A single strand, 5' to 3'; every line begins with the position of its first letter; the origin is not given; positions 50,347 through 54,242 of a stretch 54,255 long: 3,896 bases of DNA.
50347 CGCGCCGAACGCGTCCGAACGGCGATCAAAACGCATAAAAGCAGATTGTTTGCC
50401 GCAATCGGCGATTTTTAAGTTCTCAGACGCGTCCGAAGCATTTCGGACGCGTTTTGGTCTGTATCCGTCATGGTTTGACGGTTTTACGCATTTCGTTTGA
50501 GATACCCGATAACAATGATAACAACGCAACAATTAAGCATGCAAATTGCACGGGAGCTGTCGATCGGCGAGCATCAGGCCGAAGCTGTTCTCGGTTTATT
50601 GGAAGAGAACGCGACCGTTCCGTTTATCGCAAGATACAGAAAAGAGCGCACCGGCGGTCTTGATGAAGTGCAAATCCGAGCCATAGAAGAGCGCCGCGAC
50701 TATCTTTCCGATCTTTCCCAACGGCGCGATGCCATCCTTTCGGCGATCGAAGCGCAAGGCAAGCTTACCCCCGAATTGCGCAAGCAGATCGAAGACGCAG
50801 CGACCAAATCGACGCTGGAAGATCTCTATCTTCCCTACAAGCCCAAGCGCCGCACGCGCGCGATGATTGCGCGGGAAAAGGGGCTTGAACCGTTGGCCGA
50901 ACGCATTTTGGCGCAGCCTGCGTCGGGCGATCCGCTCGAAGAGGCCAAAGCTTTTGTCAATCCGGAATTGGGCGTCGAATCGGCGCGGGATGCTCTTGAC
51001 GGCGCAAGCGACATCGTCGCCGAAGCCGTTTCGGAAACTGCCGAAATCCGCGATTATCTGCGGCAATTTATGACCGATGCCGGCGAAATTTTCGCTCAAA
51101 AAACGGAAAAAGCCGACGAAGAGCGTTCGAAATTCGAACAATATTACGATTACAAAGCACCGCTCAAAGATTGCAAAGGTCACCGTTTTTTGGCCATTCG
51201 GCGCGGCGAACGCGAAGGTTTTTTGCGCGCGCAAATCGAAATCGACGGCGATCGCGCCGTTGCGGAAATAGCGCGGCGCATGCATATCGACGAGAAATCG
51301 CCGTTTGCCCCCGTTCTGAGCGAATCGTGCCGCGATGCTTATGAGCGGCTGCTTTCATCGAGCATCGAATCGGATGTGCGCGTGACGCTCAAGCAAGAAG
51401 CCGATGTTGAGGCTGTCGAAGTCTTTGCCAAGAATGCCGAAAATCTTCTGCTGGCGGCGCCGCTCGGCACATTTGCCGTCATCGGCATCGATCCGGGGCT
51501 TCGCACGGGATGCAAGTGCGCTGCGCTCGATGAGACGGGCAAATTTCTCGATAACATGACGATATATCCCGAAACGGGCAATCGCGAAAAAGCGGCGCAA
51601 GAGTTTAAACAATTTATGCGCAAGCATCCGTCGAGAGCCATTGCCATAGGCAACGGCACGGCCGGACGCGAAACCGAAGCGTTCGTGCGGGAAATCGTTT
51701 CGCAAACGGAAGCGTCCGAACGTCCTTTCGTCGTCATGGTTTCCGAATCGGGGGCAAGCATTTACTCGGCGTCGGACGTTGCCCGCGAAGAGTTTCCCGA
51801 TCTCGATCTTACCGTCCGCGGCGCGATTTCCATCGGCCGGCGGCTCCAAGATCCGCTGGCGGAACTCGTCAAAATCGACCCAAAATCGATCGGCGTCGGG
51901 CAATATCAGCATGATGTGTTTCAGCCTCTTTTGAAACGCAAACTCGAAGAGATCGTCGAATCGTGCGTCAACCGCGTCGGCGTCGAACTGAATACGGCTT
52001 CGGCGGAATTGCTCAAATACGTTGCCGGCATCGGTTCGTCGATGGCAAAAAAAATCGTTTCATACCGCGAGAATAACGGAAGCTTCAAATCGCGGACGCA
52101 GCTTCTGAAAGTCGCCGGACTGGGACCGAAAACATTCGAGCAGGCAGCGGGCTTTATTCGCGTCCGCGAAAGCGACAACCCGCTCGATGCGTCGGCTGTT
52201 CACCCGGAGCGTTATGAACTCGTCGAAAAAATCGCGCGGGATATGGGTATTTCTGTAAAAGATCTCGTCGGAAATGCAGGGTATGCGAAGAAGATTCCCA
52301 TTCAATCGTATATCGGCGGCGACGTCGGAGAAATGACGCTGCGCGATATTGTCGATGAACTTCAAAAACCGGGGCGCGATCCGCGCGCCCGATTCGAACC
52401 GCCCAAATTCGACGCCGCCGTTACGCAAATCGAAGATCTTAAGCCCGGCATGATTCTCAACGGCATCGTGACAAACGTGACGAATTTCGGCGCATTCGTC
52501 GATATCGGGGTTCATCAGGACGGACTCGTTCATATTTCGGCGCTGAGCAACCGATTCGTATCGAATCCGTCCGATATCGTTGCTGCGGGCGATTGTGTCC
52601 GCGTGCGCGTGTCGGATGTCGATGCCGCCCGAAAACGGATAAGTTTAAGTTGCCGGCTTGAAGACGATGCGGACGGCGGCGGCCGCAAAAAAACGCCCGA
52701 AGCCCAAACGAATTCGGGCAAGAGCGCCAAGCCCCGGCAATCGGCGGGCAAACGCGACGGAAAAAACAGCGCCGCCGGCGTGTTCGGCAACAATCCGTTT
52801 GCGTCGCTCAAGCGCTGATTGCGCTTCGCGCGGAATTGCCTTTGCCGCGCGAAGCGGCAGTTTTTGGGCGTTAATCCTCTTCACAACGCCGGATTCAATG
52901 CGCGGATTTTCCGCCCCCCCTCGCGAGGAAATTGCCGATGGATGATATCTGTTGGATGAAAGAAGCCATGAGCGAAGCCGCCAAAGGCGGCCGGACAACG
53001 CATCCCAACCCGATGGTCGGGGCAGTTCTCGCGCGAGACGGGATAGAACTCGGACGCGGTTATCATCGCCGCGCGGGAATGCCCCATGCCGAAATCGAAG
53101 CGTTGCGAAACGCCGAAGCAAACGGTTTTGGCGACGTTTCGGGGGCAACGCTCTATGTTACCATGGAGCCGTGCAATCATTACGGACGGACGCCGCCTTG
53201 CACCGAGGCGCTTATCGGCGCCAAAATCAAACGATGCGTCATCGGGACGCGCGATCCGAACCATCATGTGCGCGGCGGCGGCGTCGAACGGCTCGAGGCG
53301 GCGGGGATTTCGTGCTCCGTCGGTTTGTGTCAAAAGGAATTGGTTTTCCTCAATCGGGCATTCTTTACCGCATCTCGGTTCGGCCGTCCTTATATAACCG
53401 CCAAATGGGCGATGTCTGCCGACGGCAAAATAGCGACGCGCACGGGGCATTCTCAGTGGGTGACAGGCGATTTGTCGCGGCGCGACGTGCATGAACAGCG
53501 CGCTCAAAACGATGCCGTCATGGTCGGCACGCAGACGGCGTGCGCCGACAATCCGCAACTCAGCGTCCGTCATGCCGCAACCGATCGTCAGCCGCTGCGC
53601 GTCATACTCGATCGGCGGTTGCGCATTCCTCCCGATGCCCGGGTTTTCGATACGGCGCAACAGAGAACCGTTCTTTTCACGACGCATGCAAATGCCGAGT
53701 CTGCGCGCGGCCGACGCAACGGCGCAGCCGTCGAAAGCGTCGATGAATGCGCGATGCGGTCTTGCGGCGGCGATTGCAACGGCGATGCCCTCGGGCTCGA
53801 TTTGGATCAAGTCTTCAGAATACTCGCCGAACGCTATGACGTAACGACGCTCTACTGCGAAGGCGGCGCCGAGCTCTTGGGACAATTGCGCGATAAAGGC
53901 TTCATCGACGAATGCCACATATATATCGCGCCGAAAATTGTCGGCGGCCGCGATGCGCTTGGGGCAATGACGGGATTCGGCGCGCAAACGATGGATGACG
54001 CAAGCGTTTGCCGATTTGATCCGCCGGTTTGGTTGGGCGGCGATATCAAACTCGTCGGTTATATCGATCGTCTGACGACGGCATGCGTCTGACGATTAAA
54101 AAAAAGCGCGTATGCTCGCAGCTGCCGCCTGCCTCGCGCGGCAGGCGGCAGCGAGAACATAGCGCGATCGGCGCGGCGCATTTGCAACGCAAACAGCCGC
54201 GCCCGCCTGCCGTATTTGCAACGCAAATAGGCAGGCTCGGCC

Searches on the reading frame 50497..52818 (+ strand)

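Call 7: search_protein_families(library=pfam, proteins=[window:50497-52818:+], max_evalue=0.001)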
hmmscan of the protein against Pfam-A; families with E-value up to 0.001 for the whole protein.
window:50497-52818:+ (773 aa): 11 families
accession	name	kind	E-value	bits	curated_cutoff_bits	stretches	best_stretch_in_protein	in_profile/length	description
PF16921.10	Tex_YqgF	-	1.8e-47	161.3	27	1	327-451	2-126/126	Tex protein YqgF-like domain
PF22706.1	Tex_central_region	-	1.4e-33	116.8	27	1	144-310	4-178/178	Tex central region-like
PF12836.13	HHH_3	-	5e-30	103.8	27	1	491-555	1-65/65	Helix-hairpin-helix motif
PF09371.15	Tex_N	-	4.7e-28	97.2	32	1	12-85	2-75/75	Tex-like protein N-terminal domain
PF17674.7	HHH_9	-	7.6e-24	84.8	23.1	1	561-630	1-70/70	HHH domain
PF00575.29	S1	-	8.3e-21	74.6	22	1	649-720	3-74/74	S1 RNA binding domain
PF14639.11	YqgF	-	3.3e-10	40.4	35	1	341-458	23-147/150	Holliday-junction resolvase-like of SPT6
PF14635.12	HHH_7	-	5.9e-09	36.7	27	1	465-556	6-103/104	Helix-hairpin-helix motif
PF00633.29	HHH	-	5.7e-07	29.5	24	0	498-523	5-30/30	Helix-hairpin-helix motif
PF23459.1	S1_RRP5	-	1.2e-06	29.4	27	1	648-718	1-71/72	RRP5 S1 domain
PF03934.19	T2SSK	-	0.00043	21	24.2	0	497-544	2-49/63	Type II secretion system (T2SS), protein K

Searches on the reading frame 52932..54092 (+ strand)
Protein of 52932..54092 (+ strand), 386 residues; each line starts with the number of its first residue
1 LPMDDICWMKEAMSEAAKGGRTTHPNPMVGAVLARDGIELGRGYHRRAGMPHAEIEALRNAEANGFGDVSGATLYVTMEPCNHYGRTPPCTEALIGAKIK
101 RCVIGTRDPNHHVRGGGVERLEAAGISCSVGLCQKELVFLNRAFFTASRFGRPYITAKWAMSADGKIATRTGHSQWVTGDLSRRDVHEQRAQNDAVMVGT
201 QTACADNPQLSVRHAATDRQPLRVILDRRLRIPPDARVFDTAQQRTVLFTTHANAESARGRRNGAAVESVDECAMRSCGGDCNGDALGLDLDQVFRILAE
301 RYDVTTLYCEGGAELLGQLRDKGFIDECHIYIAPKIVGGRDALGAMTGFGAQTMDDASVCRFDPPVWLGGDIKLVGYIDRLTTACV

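Call 7: search_protein_families(library=pfam, proteins=[window:52932-54092:+], max_evalue=0.001)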
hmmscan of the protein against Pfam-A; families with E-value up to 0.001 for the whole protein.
window:52932-54092:+ (386 aa): 4 families
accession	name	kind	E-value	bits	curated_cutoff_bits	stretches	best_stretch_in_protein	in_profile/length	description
PF01872.23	RibD_C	-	1e-50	172.7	24.1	1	153-364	1-193/197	RibD C-terminal domain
PF00383.29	dCMP_cyt_deam_1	-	4.3e-19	68.7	25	1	7-106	6-102/102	Cytidine and deoxycytidylate deaminase zinc-binding region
PF14437.12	MafB19-deam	-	9.3e-13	48.7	27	1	4-131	2-126/142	MafB19-like deaminase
PF18785.7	Inv-AAD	-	1.7e-05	25.1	26.5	1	72-129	54-115/129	Invertebrate-AID/APOBEC-deaminase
